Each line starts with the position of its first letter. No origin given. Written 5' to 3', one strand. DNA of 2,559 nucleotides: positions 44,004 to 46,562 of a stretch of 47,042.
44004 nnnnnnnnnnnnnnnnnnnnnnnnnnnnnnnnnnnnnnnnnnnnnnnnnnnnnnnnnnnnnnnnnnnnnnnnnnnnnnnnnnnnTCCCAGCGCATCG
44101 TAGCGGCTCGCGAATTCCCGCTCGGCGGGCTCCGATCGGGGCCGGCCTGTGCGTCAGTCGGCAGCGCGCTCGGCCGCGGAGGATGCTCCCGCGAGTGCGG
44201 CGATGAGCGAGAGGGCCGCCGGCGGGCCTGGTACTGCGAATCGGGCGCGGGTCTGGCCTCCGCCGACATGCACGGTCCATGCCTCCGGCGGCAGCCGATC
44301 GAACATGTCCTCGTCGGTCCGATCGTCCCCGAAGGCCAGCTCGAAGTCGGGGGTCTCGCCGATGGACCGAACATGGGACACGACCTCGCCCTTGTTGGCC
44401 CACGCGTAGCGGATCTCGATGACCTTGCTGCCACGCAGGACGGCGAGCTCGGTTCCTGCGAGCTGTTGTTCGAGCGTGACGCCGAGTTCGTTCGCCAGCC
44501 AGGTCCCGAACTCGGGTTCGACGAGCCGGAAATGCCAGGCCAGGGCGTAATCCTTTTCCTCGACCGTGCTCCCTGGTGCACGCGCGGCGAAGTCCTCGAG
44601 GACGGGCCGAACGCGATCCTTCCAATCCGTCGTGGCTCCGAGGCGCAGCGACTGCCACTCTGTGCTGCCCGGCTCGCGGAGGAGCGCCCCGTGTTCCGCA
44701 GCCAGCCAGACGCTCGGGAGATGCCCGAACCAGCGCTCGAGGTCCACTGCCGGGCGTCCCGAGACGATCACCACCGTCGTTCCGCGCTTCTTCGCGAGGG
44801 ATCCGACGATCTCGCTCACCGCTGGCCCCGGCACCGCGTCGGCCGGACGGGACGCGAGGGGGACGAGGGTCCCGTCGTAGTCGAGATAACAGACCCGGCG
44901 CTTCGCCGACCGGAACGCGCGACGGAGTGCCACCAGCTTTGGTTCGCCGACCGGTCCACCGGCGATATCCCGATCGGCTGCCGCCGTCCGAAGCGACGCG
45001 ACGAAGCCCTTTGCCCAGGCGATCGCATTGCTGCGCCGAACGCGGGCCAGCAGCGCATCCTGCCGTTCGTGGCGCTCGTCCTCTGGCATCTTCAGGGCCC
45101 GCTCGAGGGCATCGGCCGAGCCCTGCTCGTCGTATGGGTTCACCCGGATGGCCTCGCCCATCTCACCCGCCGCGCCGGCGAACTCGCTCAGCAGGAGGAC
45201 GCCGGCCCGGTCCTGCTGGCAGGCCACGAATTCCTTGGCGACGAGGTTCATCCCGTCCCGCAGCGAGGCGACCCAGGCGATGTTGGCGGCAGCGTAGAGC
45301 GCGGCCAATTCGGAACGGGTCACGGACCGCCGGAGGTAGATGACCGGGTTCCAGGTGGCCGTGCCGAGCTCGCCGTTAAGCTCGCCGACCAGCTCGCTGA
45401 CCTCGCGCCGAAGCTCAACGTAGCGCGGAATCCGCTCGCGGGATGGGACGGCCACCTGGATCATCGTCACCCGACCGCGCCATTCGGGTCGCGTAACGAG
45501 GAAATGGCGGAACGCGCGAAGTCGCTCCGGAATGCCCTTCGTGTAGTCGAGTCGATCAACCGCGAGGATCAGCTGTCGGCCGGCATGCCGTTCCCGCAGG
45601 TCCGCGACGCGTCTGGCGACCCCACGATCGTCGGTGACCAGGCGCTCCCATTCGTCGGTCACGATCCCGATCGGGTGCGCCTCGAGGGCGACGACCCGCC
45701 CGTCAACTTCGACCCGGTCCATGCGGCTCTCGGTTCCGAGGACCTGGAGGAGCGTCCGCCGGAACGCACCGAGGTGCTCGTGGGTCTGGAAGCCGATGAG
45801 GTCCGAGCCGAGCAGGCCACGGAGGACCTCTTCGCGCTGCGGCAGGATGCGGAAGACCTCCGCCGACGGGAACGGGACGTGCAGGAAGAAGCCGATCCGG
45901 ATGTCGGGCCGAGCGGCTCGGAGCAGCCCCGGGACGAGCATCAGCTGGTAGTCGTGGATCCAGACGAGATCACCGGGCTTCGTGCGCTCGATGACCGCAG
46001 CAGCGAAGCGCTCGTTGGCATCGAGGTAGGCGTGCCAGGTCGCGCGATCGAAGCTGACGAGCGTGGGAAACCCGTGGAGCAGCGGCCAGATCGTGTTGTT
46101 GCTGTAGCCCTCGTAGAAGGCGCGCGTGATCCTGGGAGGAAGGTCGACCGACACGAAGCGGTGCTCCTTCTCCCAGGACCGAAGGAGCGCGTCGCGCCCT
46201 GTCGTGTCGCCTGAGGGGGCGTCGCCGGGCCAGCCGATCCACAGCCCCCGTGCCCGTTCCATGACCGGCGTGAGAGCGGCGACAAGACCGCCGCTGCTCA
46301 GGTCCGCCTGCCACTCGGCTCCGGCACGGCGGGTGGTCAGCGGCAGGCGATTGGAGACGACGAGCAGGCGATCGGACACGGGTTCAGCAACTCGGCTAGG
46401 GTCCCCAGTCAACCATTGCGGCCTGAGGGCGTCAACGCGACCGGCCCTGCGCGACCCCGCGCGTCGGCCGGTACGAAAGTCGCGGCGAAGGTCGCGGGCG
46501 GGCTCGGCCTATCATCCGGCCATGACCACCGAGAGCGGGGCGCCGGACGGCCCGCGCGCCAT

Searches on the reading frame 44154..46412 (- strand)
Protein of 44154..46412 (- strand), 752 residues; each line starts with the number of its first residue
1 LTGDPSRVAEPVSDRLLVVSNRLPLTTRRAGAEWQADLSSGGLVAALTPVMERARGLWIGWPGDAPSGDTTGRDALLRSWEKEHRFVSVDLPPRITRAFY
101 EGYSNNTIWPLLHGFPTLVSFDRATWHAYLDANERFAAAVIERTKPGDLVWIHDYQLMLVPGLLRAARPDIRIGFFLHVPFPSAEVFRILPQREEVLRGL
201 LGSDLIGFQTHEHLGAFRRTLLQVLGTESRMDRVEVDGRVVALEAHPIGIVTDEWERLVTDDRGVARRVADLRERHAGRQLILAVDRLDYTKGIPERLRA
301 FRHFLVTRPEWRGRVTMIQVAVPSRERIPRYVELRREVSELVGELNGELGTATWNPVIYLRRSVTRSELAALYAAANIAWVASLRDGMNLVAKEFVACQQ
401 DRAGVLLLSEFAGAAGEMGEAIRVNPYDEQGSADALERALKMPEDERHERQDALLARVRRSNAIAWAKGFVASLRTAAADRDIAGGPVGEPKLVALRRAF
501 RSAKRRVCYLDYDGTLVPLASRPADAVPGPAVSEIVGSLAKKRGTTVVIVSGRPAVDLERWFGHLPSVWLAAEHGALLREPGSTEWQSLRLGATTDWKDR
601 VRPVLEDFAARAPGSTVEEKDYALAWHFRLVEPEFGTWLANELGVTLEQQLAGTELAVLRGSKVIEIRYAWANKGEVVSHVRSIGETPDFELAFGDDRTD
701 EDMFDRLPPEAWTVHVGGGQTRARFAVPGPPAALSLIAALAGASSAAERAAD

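Call 75: search_protein_families(library=pfam, proteins=[window:44154-46412:-], max_evalue=0.01)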
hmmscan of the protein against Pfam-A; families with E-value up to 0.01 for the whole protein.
window:44154-46412:- (752 aa): 3 families
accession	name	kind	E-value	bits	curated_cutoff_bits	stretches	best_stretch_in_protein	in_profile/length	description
PF00982.27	Glyco_transf_20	-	5.9e-149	497.2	32.5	1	15-474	2-471/473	Glycosyltransferase family 20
PF02358.22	Trehalose_PPase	-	4e-53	180.4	27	1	510-710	2-206/235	Trehalose-phosphatase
PF08282.18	Hydrolase_3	-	0.0023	18.2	20.9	0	510-578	3-66/255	haloacid dehalogenase-like hydrolase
